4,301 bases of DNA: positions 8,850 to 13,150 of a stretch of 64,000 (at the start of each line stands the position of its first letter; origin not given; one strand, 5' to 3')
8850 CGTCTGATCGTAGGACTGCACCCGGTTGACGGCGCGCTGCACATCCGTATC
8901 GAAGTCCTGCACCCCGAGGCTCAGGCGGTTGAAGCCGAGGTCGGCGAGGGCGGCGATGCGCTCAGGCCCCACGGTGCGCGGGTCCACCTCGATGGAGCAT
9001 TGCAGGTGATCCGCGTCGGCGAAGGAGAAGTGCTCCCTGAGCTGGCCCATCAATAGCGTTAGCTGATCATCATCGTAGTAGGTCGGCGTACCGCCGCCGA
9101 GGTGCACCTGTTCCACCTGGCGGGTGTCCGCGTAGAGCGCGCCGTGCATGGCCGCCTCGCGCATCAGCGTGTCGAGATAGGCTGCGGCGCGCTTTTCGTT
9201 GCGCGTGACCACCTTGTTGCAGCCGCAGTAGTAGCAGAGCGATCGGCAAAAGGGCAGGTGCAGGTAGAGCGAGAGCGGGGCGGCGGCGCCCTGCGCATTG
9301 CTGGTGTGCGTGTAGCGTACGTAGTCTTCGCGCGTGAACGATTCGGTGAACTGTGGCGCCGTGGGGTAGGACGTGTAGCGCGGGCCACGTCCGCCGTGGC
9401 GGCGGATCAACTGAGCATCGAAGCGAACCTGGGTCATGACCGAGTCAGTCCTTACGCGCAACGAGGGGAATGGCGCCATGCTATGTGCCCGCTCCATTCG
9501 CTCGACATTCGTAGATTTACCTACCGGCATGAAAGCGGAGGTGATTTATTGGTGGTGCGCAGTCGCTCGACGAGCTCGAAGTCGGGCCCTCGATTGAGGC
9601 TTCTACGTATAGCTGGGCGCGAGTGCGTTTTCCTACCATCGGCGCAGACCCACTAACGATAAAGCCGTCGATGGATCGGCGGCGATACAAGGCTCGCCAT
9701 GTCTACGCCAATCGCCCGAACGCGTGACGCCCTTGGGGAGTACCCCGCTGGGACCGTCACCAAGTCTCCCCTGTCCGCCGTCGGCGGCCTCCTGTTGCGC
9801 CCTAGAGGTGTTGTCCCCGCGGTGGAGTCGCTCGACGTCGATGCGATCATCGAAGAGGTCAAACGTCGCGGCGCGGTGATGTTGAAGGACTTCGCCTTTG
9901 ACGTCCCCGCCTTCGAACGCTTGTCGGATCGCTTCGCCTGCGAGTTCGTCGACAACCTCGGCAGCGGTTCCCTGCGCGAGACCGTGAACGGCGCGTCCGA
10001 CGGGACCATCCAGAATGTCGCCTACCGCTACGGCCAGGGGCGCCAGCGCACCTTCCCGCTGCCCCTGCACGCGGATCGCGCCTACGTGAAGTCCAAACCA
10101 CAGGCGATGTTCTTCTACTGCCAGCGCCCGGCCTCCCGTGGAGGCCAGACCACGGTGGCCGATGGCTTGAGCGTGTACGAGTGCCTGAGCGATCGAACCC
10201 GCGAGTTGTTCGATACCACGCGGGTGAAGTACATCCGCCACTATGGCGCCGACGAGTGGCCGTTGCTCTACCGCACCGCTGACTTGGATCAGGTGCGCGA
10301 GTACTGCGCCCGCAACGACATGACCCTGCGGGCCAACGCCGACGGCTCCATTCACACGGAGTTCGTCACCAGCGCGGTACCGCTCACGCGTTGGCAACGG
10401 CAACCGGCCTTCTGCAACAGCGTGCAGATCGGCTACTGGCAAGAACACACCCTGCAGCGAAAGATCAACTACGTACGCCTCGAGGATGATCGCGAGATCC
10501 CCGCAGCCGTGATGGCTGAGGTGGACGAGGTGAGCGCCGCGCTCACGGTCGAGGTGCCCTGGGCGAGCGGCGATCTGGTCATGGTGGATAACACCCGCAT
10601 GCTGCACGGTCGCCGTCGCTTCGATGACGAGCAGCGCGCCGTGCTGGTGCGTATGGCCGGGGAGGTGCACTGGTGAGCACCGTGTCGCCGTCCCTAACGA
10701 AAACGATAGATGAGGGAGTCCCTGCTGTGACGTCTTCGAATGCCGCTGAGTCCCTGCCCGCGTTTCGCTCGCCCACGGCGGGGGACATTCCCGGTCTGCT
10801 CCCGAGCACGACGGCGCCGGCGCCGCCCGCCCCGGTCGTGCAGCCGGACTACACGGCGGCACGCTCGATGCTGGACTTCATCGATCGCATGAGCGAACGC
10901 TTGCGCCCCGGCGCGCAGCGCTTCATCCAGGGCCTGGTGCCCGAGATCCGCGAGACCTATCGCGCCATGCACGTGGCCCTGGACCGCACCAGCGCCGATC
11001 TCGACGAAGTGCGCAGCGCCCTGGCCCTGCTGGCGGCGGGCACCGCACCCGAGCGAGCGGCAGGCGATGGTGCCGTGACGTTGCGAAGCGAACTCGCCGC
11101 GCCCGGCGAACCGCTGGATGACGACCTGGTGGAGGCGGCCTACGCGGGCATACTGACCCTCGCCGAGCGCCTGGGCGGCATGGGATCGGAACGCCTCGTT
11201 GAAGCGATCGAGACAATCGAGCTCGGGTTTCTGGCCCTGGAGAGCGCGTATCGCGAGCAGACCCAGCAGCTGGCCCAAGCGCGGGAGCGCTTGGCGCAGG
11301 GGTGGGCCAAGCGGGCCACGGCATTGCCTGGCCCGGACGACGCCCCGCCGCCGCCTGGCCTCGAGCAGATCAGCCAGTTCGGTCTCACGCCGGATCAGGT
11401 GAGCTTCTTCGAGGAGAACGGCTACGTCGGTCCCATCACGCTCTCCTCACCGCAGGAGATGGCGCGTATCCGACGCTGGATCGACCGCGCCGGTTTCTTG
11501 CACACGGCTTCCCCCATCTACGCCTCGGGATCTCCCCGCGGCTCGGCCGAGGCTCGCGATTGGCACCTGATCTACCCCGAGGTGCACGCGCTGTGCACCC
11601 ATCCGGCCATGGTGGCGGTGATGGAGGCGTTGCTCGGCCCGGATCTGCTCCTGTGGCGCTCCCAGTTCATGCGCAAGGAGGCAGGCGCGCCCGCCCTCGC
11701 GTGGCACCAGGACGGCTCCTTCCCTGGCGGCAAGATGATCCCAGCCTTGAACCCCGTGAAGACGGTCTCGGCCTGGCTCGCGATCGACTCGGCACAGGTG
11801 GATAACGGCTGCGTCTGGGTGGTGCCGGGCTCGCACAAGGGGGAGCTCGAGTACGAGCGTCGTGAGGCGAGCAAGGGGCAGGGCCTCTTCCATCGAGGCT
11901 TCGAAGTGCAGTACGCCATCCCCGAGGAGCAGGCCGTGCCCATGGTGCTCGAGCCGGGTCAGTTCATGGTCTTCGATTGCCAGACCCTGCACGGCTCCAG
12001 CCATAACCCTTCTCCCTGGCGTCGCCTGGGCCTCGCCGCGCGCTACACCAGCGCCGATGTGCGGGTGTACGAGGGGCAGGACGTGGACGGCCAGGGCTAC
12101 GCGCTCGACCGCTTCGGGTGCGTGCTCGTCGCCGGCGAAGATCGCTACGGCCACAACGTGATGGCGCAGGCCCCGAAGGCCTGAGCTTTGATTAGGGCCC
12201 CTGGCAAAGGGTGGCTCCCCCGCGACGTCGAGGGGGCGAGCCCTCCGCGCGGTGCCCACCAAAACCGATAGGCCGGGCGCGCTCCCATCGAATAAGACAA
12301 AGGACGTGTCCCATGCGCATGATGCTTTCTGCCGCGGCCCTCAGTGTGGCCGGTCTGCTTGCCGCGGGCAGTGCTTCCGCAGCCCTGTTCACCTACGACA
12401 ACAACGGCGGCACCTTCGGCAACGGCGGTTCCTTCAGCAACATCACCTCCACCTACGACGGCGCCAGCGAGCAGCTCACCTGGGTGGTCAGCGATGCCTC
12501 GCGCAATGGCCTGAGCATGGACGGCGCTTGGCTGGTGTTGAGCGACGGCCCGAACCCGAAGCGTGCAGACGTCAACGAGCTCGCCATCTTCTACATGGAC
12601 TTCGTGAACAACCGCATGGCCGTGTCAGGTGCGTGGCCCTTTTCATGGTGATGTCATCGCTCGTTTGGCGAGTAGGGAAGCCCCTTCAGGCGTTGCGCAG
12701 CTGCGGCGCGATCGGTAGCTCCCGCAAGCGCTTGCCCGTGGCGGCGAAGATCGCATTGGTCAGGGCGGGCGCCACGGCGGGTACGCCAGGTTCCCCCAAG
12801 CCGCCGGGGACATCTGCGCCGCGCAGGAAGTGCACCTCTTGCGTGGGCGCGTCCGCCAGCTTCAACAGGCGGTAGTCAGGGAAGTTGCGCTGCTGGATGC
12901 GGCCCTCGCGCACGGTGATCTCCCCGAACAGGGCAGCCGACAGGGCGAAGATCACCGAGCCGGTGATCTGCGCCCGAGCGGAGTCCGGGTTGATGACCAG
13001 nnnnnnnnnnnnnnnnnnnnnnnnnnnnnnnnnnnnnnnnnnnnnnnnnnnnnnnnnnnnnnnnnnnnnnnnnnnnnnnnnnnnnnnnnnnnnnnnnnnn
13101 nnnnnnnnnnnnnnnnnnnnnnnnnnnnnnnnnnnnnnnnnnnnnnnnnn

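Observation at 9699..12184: Translationally coupled TauD-type and PhyH-type Fe(II)/2OG oxygenases, the second with a novel 240-aa N-terminal domain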

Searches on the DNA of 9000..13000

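Call 57: search_rna_families(source=window, start=9000, end=13000, threshold=evalue, max_evalue=1)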
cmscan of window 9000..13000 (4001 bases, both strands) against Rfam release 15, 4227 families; matches with E-value up to 1: 1.
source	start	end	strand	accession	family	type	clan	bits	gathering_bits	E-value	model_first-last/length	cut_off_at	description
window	11089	11183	+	RF01750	ZMP-ZTP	Cis-reg; riboswitch;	-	23.8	39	0.63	1-86/86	no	ZMP/ZTP riboswitch aptamer (pfl RNA motif)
